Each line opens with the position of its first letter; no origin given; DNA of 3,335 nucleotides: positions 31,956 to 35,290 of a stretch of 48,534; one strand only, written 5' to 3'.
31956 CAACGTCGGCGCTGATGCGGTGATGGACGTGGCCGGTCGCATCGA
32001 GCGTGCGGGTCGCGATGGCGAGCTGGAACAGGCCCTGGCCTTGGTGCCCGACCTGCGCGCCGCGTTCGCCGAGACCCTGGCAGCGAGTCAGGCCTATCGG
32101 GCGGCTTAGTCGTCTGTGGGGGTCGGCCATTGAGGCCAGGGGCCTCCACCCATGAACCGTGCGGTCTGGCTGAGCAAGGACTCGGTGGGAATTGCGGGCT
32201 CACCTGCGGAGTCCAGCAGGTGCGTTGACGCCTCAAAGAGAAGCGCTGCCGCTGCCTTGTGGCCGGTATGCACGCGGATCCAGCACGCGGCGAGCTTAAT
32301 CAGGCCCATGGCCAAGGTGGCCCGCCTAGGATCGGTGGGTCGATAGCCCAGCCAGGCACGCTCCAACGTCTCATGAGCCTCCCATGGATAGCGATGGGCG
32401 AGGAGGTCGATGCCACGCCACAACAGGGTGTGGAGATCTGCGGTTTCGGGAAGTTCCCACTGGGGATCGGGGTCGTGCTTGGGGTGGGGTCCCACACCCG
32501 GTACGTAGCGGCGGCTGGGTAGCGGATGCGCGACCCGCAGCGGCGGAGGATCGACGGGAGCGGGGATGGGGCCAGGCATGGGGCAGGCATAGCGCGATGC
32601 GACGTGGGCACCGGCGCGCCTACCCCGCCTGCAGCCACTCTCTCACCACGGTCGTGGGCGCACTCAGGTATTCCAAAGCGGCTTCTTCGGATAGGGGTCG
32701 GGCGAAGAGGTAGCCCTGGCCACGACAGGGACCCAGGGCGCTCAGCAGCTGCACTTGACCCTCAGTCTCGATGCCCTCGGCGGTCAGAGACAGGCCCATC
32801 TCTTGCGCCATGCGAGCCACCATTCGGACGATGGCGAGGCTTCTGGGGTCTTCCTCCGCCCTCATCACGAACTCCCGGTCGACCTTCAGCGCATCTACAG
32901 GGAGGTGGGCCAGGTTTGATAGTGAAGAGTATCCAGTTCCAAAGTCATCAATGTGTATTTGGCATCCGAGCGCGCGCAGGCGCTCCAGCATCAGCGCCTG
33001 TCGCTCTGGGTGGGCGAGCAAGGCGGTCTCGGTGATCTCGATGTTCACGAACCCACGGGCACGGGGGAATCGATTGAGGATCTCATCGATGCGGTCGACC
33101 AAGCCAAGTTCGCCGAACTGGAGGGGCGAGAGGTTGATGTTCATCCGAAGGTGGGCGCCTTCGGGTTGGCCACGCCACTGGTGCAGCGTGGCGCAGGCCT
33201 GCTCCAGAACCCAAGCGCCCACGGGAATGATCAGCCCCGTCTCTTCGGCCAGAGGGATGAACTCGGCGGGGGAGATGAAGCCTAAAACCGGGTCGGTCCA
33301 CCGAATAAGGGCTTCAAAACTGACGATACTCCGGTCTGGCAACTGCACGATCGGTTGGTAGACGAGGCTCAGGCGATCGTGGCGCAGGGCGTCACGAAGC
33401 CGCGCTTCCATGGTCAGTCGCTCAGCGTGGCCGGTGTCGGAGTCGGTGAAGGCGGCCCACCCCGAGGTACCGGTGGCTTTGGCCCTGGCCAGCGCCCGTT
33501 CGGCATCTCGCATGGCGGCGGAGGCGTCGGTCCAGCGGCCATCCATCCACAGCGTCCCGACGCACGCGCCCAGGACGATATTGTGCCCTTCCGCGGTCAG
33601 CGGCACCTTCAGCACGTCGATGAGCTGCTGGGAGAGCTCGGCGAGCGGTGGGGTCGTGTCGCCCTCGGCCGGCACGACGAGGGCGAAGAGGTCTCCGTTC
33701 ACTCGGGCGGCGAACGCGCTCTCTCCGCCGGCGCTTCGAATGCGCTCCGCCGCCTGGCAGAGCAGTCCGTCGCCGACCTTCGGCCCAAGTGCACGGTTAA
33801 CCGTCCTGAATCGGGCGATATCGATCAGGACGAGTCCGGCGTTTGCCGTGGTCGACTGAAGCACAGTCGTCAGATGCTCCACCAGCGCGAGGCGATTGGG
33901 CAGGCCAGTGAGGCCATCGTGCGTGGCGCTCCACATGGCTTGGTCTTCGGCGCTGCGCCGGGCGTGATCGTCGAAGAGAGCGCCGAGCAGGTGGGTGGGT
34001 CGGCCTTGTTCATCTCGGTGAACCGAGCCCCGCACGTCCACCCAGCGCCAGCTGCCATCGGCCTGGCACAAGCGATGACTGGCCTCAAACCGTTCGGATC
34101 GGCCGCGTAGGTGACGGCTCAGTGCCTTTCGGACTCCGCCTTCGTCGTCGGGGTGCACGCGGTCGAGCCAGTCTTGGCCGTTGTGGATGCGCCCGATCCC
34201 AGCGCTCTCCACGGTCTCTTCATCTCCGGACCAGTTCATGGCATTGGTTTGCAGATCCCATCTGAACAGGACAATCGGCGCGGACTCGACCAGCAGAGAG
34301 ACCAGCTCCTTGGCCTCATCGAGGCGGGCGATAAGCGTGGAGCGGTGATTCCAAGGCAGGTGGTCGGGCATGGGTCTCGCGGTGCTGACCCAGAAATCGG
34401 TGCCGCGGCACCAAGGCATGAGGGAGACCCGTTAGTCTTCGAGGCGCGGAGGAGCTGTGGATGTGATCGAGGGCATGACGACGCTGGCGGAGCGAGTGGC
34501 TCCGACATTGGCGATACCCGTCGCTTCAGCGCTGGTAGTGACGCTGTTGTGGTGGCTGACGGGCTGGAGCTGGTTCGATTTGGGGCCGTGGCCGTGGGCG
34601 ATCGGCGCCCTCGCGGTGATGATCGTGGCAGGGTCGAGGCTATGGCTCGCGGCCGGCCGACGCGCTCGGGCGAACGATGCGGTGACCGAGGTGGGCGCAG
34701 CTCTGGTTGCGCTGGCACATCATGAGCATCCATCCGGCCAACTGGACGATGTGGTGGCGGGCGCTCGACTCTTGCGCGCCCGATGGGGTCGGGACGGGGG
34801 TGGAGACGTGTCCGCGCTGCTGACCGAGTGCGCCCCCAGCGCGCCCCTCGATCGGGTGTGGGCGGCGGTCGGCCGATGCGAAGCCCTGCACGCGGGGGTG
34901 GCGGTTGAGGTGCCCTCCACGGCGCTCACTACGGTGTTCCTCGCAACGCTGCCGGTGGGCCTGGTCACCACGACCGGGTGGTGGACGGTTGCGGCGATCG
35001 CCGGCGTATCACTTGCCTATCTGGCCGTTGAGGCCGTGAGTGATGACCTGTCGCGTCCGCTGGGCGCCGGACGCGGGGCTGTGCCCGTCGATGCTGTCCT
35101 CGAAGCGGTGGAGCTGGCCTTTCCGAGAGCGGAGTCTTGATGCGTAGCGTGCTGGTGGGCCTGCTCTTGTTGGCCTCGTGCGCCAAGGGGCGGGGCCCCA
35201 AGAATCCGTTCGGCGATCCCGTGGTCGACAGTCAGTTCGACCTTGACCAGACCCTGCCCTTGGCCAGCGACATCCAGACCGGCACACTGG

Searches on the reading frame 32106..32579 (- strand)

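Call 41: search_protein_families(library=pfam, proteins=[window:32106-32579:-], max_evalue=0.00001)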
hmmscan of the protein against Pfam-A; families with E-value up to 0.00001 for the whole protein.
window:32106-32579:- (157 aa): 1 family
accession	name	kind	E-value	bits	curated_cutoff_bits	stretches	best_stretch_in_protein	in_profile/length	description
PF03745.19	DUF309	-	9.5e-11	41.7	27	1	53-112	1-57/59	Domain of unknown function (DUF309)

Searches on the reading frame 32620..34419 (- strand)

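Call 41: search_protein_families(library=pfam, proteins=[window:32620-34419:-], max_evalue=0.00001)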
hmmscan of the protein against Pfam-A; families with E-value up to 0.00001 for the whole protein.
window:32620-34419:- (599 aa): 4 families
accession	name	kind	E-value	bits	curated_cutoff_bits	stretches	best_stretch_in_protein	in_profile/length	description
PF00563.25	EAL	-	5.5e-71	239.1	31.3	1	339-575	2-236/236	EAL domain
PF00990.26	GGDEF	-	1.6e-28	99.9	23.8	1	165-318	1-159/161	Diguanylate cyclase, GGDEF domain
PF08447.18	PAS_3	-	2.3e-17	63.5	25.6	1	81-147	23-88/89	PAS fold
PF00989.32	PAS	-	2.4e-06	28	22.6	1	40-148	3-110/113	PAS fold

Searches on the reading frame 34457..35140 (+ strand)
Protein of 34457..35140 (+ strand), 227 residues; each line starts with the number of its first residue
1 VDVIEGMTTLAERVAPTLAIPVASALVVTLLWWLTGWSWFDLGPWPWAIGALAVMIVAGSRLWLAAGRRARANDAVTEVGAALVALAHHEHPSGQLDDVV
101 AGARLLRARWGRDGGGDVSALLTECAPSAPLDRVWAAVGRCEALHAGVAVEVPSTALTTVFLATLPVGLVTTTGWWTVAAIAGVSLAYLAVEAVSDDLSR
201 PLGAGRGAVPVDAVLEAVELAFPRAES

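Call 41: search_protein_families(library=pfam, proteins=[window:34457-35140:+], max_evalue=0.00001)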
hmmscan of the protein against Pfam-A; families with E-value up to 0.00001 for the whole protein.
window:34457-35140:+ (227 aa): 1 family
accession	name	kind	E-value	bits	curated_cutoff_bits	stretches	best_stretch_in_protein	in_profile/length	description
PF25539.1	Bestrophin_2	-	2.8e-10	40.6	27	1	156-219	220-283/288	Bacterial/Fungal Bestrophin protein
